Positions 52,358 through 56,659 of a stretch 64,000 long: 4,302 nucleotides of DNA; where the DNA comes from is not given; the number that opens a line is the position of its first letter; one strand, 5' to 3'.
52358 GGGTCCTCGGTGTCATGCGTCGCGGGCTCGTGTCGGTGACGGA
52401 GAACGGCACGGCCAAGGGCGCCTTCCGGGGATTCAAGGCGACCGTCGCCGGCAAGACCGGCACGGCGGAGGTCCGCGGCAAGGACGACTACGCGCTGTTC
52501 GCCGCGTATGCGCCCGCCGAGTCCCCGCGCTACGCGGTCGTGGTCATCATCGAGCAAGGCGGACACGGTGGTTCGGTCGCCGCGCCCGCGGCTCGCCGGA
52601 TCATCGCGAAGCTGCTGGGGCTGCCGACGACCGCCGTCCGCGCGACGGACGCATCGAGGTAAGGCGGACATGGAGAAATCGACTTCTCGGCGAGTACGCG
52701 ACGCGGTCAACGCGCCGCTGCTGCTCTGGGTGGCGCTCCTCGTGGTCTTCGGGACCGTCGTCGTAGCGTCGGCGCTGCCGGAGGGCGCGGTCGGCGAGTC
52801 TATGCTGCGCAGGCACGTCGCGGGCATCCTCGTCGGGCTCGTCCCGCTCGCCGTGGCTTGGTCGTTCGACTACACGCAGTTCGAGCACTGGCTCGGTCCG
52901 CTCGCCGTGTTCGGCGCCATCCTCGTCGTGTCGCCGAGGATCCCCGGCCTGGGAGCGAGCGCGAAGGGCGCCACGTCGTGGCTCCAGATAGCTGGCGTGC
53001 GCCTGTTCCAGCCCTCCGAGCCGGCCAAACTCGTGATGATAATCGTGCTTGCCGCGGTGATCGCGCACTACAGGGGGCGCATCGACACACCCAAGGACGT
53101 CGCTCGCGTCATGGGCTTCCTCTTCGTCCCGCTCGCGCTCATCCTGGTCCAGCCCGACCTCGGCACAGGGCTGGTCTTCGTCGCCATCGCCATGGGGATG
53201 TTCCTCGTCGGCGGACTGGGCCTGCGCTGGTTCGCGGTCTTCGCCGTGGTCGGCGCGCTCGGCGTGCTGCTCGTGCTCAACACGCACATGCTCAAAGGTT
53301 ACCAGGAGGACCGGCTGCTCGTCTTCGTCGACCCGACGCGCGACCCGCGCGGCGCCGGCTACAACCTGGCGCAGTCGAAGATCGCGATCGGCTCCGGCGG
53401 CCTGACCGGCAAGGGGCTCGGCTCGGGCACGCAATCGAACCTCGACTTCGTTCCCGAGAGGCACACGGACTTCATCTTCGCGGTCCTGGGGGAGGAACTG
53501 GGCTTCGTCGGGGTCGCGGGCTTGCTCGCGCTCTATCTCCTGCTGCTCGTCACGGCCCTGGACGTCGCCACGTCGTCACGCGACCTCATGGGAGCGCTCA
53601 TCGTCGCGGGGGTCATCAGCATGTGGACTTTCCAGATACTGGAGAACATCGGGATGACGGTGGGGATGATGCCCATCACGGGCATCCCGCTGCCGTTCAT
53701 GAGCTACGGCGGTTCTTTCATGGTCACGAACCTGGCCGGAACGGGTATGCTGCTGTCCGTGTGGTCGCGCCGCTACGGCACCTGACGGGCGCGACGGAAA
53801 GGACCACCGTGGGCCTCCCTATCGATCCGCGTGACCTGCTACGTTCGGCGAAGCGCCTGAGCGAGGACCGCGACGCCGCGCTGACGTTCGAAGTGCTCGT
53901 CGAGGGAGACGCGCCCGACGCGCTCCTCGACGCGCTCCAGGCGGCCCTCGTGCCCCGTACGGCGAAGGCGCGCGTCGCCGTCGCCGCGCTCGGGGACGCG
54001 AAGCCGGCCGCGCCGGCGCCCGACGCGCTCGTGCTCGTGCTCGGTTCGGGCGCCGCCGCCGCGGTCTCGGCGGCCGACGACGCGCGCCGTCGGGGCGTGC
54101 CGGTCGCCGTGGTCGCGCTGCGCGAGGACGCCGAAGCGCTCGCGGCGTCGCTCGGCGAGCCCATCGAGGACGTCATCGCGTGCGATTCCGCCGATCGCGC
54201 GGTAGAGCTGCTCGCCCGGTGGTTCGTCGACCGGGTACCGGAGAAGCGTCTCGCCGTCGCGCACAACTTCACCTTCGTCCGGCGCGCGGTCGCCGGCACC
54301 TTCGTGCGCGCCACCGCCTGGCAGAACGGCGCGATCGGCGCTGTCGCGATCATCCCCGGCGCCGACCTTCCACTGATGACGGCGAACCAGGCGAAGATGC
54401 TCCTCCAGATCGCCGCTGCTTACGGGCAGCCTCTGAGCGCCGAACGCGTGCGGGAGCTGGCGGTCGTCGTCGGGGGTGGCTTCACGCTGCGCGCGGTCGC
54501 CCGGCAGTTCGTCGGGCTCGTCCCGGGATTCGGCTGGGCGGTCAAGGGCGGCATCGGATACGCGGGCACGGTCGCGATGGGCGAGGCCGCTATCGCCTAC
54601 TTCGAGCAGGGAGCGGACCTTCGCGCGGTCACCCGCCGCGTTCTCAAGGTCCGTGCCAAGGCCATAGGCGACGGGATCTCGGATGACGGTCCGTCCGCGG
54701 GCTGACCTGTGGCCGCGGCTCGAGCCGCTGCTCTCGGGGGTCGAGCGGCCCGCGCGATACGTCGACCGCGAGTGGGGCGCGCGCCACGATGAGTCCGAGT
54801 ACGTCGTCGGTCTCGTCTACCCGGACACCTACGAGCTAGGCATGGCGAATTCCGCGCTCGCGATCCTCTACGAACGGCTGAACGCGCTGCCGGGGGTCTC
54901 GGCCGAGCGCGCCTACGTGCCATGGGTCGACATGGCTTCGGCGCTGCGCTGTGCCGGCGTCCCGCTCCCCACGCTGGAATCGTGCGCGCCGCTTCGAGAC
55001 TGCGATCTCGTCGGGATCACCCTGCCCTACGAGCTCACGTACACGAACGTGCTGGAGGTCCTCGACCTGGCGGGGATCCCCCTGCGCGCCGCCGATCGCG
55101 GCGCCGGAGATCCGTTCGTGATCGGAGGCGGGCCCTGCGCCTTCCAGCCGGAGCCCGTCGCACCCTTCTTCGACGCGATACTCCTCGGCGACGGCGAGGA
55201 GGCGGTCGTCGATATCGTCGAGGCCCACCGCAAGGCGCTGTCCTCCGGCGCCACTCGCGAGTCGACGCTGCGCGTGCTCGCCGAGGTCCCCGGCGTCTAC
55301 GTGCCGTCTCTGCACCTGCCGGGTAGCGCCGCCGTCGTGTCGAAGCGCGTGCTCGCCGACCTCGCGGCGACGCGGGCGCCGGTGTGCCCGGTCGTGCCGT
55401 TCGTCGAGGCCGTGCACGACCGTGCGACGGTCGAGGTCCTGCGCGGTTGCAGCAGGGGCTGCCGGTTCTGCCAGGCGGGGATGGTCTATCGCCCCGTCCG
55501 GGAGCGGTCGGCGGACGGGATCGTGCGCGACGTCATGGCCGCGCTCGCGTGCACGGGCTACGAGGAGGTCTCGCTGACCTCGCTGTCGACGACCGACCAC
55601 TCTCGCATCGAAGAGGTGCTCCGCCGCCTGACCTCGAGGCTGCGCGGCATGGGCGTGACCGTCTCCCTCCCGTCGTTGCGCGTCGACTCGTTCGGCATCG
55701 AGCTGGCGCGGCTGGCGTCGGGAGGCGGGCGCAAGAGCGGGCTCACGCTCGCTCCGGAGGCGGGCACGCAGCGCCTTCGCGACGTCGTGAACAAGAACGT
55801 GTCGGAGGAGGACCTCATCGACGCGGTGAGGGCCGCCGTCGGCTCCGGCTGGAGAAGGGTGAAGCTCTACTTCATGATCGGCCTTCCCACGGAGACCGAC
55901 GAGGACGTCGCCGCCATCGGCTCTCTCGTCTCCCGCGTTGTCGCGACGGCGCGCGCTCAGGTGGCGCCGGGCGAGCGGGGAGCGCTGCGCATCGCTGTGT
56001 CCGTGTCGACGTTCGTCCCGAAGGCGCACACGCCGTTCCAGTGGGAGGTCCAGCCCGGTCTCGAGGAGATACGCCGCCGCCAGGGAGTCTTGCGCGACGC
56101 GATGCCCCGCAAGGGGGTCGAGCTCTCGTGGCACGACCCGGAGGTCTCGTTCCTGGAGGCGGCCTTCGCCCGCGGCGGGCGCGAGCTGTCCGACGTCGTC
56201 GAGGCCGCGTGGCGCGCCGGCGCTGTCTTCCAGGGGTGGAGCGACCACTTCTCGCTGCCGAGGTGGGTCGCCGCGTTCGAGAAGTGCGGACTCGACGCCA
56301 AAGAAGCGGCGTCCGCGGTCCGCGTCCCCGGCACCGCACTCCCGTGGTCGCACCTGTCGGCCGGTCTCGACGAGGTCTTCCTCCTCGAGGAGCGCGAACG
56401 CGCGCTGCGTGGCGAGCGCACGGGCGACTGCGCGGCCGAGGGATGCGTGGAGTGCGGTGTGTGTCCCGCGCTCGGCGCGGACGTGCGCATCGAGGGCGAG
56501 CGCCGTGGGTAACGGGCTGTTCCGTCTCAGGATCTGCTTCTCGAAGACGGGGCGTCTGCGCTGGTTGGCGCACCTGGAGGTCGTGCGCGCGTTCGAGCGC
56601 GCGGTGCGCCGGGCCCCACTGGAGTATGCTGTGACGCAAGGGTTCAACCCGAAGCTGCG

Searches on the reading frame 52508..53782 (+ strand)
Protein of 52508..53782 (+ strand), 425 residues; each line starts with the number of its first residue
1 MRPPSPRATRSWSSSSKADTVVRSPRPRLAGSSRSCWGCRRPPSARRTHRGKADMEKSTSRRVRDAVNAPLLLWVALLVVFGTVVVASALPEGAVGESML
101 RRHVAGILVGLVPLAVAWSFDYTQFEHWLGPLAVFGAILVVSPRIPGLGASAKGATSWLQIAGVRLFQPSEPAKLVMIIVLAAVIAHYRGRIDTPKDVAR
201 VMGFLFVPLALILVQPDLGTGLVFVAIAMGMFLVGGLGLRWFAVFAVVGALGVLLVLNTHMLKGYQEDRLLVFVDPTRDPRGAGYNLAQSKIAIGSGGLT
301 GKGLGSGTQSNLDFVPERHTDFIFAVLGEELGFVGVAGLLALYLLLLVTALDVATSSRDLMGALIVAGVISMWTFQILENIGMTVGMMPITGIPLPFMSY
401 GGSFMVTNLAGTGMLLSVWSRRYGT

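Call 28: search_protein_families(library=pfam, proteins=[window:52508-53782:+], max_evalue=0.001)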
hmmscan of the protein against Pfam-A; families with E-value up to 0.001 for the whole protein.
window:52508-53782:+ (425 aa): 1 family
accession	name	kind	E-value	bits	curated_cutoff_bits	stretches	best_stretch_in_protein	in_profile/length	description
PF01098.24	FTSW_RODA_SPOVE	-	3.3e-89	299.8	26.4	1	72-419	5-351/356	Cell cycle protein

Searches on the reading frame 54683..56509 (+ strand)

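Call 29: search_protein_families(library=pfam, proteins=[window:54683-56509:+], max_evalue=0.001)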
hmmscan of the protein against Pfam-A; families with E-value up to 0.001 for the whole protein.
window:54683-56509:+ (609 aa): 3 families
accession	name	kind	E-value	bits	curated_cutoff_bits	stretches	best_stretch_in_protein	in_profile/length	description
PF19864.5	Radical_SAM_N2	-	5.3e-54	182.2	29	1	59-208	2-151/151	Radical SAM proteins, N-terminal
PF04055.27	Radical_SAM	-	7.9e-22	78.6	29.5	1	251-412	2-162/166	Radical SAM superfamily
PF02310.24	B12-binding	-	8.5e-07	29.3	32.1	1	105-178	50-120/121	B12 binding domain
